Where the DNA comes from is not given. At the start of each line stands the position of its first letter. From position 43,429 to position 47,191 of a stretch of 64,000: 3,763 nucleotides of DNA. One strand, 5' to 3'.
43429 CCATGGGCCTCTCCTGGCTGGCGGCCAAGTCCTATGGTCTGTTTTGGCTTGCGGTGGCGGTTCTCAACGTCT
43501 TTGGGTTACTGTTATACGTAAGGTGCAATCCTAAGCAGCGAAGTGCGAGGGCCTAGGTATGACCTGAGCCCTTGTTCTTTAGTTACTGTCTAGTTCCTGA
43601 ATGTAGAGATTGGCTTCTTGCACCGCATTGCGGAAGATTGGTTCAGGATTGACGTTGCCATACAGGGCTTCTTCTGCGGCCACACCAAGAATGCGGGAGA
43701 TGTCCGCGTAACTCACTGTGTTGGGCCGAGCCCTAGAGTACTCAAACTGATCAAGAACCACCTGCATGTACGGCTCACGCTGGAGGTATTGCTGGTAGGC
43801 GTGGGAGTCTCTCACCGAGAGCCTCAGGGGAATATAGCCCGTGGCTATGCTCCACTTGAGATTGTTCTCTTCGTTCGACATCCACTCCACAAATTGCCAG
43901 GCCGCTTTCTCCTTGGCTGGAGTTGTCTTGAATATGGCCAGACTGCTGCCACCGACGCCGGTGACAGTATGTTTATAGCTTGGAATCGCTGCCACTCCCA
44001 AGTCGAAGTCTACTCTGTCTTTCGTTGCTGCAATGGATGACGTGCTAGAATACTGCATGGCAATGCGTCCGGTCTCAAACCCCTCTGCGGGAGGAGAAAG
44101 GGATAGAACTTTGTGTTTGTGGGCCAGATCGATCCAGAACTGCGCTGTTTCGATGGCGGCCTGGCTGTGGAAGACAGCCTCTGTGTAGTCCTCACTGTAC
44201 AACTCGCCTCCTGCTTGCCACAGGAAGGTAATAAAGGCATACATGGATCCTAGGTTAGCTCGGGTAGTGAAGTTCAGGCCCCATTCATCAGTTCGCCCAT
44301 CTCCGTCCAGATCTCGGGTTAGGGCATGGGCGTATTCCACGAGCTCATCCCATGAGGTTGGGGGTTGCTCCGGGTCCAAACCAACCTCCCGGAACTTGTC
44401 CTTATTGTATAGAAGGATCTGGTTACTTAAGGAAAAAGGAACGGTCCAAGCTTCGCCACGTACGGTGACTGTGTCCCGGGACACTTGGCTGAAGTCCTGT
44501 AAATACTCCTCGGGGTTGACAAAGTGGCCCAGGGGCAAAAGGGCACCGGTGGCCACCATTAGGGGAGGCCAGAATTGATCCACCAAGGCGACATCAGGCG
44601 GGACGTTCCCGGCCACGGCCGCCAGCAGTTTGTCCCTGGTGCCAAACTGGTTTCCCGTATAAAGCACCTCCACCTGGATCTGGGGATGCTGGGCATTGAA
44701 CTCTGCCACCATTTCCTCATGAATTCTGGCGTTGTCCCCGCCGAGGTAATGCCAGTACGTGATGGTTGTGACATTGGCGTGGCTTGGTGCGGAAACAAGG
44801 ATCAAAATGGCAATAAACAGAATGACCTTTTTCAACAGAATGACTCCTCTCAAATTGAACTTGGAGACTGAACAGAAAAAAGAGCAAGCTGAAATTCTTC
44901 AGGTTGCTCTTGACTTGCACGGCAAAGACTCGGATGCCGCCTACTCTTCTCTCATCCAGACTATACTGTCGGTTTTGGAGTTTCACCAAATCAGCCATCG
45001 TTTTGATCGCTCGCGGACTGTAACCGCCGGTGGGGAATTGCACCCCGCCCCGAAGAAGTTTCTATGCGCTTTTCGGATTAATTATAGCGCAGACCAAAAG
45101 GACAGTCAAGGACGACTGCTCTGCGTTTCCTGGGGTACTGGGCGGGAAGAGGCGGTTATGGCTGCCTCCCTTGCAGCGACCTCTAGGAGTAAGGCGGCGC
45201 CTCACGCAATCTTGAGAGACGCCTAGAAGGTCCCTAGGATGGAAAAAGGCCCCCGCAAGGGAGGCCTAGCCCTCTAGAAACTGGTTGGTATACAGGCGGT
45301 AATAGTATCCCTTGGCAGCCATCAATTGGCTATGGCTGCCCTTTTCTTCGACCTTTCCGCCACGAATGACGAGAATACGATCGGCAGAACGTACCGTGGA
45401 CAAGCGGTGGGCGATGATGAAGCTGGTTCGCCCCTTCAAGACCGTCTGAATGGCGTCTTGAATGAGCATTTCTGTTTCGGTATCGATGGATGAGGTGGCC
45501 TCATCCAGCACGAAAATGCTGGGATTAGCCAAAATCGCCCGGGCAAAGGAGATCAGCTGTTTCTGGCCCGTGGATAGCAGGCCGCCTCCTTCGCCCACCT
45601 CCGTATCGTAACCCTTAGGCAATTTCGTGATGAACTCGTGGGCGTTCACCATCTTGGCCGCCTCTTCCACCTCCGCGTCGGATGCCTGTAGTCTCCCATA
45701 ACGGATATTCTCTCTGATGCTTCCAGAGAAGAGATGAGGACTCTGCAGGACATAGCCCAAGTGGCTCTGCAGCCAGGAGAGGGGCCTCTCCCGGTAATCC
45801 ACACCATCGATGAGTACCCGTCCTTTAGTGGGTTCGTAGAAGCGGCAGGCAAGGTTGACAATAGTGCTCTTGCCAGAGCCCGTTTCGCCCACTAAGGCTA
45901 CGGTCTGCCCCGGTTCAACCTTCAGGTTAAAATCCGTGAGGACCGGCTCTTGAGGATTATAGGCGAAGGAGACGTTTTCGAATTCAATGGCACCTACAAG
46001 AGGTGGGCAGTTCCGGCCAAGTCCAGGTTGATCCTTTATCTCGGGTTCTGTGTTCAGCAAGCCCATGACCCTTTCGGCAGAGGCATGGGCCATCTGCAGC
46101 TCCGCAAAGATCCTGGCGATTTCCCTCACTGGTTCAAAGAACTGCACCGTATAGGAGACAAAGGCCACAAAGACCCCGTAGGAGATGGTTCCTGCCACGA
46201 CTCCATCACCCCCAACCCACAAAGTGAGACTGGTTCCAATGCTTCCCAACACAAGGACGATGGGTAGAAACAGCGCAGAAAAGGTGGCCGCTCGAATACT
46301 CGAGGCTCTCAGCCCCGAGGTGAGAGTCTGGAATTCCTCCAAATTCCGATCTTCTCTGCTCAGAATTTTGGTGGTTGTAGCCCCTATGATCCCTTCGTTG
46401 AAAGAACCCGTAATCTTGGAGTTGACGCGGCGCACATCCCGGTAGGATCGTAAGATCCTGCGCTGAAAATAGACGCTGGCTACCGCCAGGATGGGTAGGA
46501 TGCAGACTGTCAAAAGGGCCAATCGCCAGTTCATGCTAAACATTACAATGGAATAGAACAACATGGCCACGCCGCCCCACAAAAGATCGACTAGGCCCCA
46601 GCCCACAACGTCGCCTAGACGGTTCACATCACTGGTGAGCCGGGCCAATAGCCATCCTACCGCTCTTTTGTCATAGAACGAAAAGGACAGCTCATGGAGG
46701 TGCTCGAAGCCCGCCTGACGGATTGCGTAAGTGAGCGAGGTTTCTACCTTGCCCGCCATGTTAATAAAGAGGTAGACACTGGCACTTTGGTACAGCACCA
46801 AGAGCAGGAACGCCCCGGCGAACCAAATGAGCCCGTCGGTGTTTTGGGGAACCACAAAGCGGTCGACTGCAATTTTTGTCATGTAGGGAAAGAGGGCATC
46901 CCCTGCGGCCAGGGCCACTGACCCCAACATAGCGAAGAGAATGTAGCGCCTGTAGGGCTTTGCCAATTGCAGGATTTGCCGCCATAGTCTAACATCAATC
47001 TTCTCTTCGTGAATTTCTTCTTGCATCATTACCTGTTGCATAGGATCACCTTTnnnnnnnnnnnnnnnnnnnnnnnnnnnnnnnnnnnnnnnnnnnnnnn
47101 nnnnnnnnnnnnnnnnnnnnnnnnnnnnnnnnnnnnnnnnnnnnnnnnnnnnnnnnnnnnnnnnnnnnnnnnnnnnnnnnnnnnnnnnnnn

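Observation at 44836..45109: Riboswitch-like leader with cobalamin-element-like motifs, internal duplication and an attenuator, upstream of an orphan ABC solute-binding protein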

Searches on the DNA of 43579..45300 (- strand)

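Call 4: search_rna_families(source=window, start=44700, end=45300, threshold=evalue, max_evalue=10, show_alignments=3)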
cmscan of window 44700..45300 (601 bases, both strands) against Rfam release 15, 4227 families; matches with E-value up to 10: 6.
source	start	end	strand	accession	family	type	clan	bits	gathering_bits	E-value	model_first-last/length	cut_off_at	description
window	44940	45061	-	RF00050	FMN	Cis-reg; riboswitch;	-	115.4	66.2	3.2e-28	1-138/138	no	FMN riboswitch aptamer (RFN element)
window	45224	45267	+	RF02236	asX2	Gene; sRNA;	-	21.5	70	0.084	1-87/87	no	Xanthomonas sRNA asX2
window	45242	45267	-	RF00489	ctRNA_p42d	Gene; antisense;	-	16.2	50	1.6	5-40/46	no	ctRNA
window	45247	45271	-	RF01356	CRISPR-DR28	Gene; CRISPR;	-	15.6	35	7.8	1-24/24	no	CRISPR RNA direct repeat element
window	44873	44942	-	RF02499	Atu_C4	Gene; sRNA;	-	14.1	80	6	1-70/70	no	Rhizobiales sRNA Atu_C4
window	44938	44982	-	RF02914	DUF805b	Cis-reg;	CL00115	10.3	35.6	7.8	1-35/35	no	DUF805b RNA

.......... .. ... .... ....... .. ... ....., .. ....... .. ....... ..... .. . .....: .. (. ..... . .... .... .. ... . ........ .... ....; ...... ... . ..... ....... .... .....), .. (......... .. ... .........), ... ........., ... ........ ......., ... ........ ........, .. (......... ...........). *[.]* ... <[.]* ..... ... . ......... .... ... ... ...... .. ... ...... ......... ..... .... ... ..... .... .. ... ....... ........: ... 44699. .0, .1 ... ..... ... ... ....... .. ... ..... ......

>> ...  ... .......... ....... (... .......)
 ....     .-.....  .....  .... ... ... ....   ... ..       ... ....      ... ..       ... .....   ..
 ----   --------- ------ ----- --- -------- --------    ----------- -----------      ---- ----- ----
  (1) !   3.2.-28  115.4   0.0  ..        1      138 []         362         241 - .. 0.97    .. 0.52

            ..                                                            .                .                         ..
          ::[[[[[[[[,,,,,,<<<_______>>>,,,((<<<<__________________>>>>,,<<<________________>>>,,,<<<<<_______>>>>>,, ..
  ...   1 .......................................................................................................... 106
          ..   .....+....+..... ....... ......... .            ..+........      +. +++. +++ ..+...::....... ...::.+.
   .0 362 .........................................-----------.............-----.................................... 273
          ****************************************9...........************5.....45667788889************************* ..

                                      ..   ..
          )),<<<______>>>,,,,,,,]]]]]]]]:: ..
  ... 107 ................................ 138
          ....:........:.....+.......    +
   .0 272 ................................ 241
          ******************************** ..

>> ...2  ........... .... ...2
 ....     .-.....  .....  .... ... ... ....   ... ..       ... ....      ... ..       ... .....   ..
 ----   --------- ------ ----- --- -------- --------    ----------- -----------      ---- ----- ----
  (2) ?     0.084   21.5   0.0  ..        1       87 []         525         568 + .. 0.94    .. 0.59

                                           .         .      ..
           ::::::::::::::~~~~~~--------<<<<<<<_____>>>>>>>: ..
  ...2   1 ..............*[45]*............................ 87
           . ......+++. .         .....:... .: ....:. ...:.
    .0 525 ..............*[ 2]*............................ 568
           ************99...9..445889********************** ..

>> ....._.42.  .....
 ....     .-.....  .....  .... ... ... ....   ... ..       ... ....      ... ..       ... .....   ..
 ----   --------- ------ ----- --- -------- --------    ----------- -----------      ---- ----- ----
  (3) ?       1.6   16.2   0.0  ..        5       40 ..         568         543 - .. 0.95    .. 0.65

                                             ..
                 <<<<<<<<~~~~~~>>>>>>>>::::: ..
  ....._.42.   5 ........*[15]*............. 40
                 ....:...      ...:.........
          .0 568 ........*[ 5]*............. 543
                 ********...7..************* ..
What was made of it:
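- On FMN riboswitch (Rfam RF00050): The cmscan alignment shows every helix formed and the upper-case consensus stretches matched (call 4).
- Checked: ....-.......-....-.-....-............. is P2 plus P3, and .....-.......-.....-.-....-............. is P5 plus P6 of the Rfam FMN consensus structure (call 4).
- No cobalamin, AdoCbl-variant or ydaO hit at E<=10, while FMN scores 115 bits over the full model (call 4).
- Tried and rejected: No hit at E<=10 (call 4).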

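Call 15: search_rna_families(sources=[L001, L002, L003, L004, L005, L006, L007, L008, L009, L010, L011, L014, L025], threshold=gathering)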
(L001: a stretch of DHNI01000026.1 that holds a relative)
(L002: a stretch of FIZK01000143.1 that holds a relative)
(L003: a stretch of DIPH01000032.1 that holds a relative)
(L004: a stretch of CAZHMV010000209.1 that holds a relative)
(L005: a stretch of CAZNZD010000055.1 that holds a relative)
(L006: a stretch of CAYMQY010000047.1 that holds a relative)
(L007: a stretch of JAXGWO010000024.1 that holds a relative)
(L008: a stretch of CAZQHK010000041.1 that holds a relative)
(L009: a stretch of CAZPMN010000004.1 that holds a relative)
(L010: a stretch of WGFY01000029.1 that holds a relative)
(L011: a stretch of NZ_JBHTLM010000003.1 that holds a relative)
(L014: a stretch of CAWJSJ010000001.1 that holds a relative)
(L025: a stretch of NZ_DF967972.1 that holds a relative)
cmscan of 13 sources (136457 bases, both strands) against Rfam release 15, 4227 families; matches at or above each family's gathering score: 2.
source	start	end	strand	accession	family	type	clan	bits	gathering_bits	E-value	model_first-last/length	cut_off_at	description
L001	5749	5873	+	RF00050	FMN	Cis-reg; riboswitch;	-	121.6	66.2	1.5e-27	1-138/138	no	FMN riboswitch aptamer (RFN element)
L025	10205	10292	-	RF00005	tRNA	Gene; tRNA;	CL00001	51.8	29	6.9e-08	1-71/71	no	tRNA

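Call 30: search_rna_families(sources=[L161, L163, L165, L167, L168, L169, L170, L081, L082, L083], threshold=gathering)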
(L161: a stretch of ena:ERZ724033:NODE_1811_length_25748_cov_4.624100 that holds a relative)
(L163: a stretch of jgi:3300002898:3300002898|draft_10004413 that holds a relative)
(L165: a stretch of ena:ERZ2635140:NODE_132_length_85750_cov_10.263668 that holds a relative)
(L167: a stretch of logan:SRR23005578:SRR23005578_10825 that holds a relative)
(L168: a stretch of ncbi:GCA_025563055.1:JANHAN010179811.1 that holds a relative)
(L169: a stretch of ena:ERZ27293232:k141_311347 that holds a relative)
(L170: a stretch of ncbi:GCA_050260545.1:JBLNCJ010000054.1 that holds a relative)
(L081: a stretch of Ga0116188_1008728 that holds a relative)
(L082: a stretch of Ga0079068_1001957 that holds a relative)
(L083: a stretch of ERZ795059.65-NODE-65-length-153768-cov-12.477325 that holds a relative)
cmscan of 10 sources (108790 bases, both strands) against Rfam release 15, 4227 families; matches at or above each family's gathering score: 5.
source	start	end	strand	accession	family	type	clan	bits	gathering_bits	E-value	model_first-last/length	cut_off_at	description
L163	4764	4888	+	RF00050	FMN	Cis-reg; riboswitch;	-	118.5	66.2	8.6e-27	1-138/138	no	FMN riboswitch aptamer (RFN element)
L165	4783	4905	+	RF00050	FMN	Cis-reg; riboswitch;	-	118.1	66.2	1e-26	1-138/138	no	FMN riboswitch aptamer (RFN element)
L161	4777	4898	+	RF00050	FMN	Cis-reg; riboswitch;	-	117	66.2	2.2e-26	1-138/138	no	FMN riboswitch aptamer (RFN element)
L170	414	487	+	RF00005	tRNA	Gene; tRNA;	CL00001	68.7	29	1.2e-12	1-71/71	no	tRNA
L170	261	352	+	RF00005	tRNA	Gene; tRNA;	CL00001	54.6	29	9.5e-09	1-71/71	no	tRNA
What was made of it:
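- On FMN riboswitch (Rfam RF00050): Orthologs score 117-122 bits (calls 15, 30).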

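Call 54: search_rna_families(sources=[L171, L173, L174], threshold=gathering)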
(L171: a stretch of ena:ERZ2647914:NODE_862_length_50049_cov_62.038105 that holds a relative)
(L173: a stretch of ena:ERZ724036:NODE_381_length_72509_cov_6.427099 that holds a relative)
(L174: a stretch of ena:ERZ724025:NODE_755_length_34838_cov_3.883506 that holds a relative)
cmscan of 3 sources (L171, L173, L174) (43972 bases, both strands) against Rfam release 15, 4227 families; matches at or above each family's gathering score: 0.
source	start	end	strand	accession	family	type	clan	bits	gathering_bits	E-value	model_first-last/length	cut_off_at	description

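Call 62: search_rna_families(sources=[L176, L178, L175], threshold=gathering)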
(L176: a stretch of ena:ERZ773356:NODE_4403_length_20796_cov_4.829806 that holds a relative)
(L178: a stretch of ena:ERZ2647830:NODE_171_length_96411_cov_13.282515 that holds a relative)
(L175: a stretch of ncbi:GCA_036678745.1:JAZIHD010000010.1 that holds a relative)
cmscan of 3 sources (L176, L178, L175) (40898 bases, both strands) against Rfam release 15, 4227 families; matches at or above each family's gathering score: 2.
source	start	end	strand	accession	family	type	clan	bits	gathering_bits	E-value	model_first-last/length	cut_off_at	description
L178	4351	4428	+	RF03167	c-di-GMP-I-GGC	Cis-reg; riboswitch;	CL00126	67.9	59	4.1e-14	1-80/80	no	c-di-GMP-I-GGC riboswitch aptamer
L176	4355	4432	+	RF03167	c-di-GMP-I-GGC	Cis-reg; riboswitch;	CL00126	64.4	59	4.1e-13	1-80/80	no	c-di-GMP-I-GGC riboswitch aptamer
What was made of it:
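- None is present in 13 operon-type loci, of which 12 are informative because L004 is cut at the SBP 5' end: L002-L005, L081-L083, L167-L171 and L175 (calls 15, 30, 54, 62). The permease operon itself has no FMN riboswitch (calls 54, 62).
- Tried and rejected: A second FMN riboswitch on the partner permease operon: none found (calls 54, 62).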

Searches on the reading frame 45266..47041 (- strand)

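Call 7: search_protein_families(library=pfam, proteins=[window:45266-47041:-])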
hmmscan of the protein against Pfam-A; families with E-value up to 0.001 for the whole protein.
window:45266-47041:- (591 aa): 3 families
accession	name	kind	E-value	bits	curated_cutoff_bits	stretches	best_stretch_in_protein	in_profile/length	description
PF00664.28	ABC_membrane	-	1.1e-41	143.8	28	1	35-305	2-274/274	ABC transporter transmembrane region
PF00005.33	ABC_tran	-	1.2e-30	107.3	25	1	368-517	1-137/137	ABC transporter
PF02463.25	SMC_N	-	3.3e-06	27.1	40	0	473-559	135-211/220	RecF/RecN/SMC N terminal domain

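Call 11: search_protein_families(library=ncbifam, proteins=[window:45266-47041:-], max_evalue=0.00001)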
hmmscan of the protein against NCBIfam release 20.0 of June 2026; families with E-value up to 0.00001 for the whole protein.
window:45266-47041:- (591 aa): 179 families (the best 25 are shown)
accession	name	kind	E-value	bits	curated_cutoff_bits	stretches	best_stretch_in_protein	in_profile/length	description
TIGR02203.1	MsbA_lipidA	equivalog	6e-134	447.6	602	1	20-588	2-570/572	lipid A export permease/ATP-binding protein MsbA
NF052233.1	CphA_assoc_ABC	equivalog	1.2e-128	430.6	880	1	14-587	167-743/766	cyanophycin metabolism-associated ABC transporter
TIGR02204.1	MsbA_rel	hypoth_equivalog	3.5e-125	418.9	780.4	1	19-588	5-576/576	ABC transporter, permease/ATP-binding protein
TIGR00958.1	3a01208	subfamily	8.3e-122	407.8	874.6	1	11-583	141-710/711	antigen peptide transporter 2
NF045513.1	HepA_fam_ABC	equivalog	1.9e-110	370.1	725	1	67-587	90-609/610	heterocyst formation ABC transporter subunit HepA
NF008381.0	PRK11176.1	equivalog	8.3e-109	364.5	867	1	16-588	9-580/582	lipid A ABC transporter ATP-binding protein/permease MsbA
TIGR01846.1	type_I_sec_HlyB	subfamily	1.7e-108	363.8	725.55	1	30-587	137-692/694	type I secretion system permease/ATPase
TIGR03796.1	NHLM_micro_ABC1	equivalog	3.3e-106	356.2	853.3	1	10-583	132-708/710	NHLP family bacteriocin export ABC transporter peptidase/permease/ATPase subunit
NF010178.0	PRK13657.1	equivalog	5.6e-99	332.2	733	1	18-589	5-572/588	glucan ABC transporter ATP-binding protein/ permease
TIGR03797.1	NHLM_micro_ABC2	equivalog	3.2e-91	306.9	709.4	1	28-587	132-685/686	NHLP bacteriocin export ABC transporter permease/ATPase subunit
TIGR03375.1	type_I_sec_LssB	subfamily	4.6e-90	302.8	693.1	1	14-576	135-691/696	type I secretion system permease/ATPase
NF008056.1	PRK10790.1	equivalog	5.1e-88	296.1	746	1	21-587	12-575/584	SmdB family multidrug efflux ABC transporter permease/ATP-binding protein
NF008055.0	PRK10789.1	equivalog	2.5e-85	287.1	845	1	26-590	11-574/590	SmdA family multidrug ABC transporter permease/ATP-binding protein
NF000475.1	tet_ABC_46_B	exception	1e-84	285.2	1250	1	72-584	59-571/578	tetracycline efflux ABC transporter Tet(46) subunit B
TIGR01193.1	bacteriocin_ABC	subfamily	5.8e-83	279.6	523.85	1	50-586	174-708/708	peptide cleavage/export ABC transporter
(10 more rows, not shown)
